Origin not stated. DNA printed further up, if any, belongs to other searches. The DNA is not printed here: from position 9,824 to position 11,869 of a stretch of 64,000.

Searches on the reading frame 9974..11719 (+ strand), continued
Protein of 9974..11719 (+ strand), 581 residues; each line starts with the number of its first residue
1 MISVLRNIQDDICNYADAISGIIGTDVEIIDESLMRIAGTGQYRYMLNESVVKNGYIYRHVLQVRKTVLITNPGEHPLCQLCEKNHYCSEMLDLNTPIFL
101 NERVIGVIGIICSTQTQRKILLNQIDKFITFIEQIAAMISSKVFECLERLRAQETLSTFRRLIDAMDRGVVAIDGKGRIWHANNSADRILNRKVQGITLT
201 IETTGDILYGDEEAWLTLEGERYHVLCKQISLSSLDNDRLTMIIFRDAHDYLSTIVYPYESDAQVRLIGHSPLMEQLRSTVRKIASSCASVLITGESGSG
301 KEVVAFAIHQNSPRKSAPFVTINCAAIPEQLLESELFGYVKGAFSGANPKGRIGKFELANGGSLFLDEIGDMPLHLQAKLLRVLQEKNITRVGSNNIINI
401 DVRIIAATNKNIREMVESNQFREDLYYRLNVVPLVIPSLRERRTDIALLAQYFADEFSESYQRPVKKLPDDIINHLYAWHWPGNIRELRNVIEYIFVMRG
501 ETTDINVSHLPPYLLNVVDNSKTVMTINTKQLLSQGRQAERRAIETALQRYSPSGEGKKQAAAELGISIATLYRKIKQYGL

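Call 21: find_encoding_contigs(protein=P0057, flank=7000, max_places=1)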
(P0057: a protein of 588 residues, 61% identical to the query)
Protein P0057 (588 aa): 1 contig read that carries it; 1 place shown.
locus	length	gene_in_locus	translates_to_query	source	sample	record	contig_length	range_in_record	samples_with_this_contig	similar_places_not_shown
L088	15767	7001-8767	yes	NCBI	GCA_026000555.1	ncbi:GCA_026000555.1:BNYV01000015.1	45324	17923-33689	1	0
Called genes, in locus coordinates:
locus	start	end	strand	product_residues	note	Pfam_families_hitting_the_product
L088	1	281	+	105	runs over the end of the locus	-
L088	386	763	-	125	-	PF01042:Ribonuc_L-PSP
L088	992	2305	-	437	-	PF00083:Sugar_tr, PF07690:MFS_1, PF03137:OATP (weak)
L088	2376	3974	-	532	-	PF07969:Amidohydro_3, PF01979:Amidohydro_1 (weak), PF07969:Amidohydro_3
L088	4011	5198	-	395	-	PF01546:Peptidase_M20, PF07687:M20_dimer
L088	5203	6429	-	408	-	PF00291:PALP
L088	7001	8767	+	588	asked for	PF00158:Sigma54_activat, PF14532:Sigma54_activ_2, PF25601:AAA_lid_14, PF02954:HTH_8 (weak)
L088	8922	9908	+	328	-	PF00923:TAL_FSA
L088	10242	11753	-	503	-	PF01970:TctA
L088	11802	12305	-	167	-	PF07331:TctB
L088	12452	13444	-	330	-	PF03401:TctC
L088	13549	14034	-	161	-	PF04290:DctQ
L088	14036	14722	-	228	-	PF04199:Cyclase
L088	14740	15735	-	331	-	PF03480:DctP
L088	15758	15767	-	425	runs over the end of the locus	PF06808:DctM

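Call 22: find_encoding_contigs(protein=P0073, flank=7000, max_places=1)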
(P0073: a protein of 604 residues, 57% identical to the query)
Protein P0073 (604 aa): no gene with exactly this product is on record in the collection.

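Call 23: find_encoding_contigs(protein=P0074, flank=7000, max_places=1)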
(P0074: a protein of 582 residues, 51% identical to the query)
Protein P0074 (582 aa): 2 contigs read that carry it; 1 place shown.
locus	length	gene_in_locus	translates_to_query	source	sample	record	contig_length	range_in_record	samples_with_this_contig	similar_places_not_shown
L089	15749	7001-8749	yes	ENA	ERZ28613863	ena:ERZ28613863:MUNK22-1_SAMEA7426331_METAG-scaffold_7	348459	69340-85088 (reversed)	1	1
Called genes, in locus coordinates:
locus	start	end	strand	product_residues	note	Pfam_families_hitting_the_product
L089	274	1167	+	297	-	PF00763:THF_DHG_CYH, PF02882:THF_DHG_CYH_C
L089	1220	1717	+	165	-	PF00731:AIRC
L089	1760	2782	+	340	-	PF01300:Sua5_yciO_yrdC, PF03481:Sua5_C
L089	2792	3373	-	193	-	PF10604:Polyketide_cyc2, PF03364:Polyketide_cyc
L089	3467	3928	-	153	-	PF05981:CreA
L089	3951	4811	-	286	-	PF00892:EamA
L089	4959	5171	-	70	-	-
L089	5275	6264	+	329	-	PF00174:Oxidored_molyb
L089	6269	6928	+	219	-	PF01794:Ferric_reduct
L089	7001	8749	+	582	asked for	PF00158:Sigma54_activat, PF14532:Sigma54_activ_2, PF07728:AAA_5 (weak), PF25601:AAA_lid_14, PF02954:HTH_8 (weak)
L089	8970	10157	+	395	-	PF02729:OTCace_N, PF00185:OTCace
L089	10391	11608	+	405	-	PF01546:Peptidase_M20, PF07687:M20_dimer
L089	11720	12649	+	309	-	PF00696:AA_kinase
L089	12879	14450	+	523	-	PF00496:SBP_bac_5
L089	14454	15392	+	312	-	PF19300:BPD_transp_1_N, PF00528:BPD_transp_1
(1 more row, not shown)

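Call 24: find_encoding_contigs(protein=P0063, flank=7000, max_places=1)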
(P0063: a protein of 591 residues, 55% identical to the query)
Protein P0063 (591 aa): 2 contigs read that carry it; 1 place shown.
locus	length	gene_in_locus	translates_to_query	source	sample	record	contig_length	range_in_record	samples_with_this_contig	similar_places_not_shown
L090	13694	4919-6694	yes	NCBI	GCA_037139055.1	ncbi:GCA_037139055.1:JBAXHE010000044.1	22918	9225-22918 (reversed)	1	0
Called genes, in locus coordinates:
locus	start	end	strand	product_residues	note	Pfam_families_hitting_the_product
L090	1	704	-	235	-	PF00083:Sugar_tr (weak), PF07690:MFS_1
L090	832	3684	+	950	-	PF00005:ABC_tran (faint), PF02463:SMC_N (faint), PF03193:RsgA_GTPase (faint), PF13191:AAA_16 (faint), PF13304:AAA_21 (faint), PF13476:AAA_23 (faint), PF17760:UvrA_inter, PF17755:UvrA_DNA-bind, +2 more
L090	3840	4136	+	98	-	PF00216:Bac_DNA_binding, PF18291:HU-HIG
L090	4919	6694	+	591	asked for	PF00158:Sigma54_activat, PF14532:Sigma54_activ_2, PF25601:AAA_lid_14, PF02954:HTH_8 (weak)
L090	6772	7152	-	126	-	PF01042:Ribonuc_L-PSP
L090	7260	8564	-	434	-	PF00083:Sugar_tr, PF07690:MFS_1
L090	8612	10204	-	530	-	PF07969:Amidohydro_3, PF01979:Amidohydro_1, PF07969:Amidohydro_3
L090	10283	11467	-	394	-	PF01546:Peptidase_M20, PF07687:M20_dimer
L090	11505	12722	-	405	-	PF00291:PALP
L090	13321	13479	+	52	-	-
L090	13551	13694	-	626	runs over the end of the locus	PF02705:K_trans, PF22776:K_trans_C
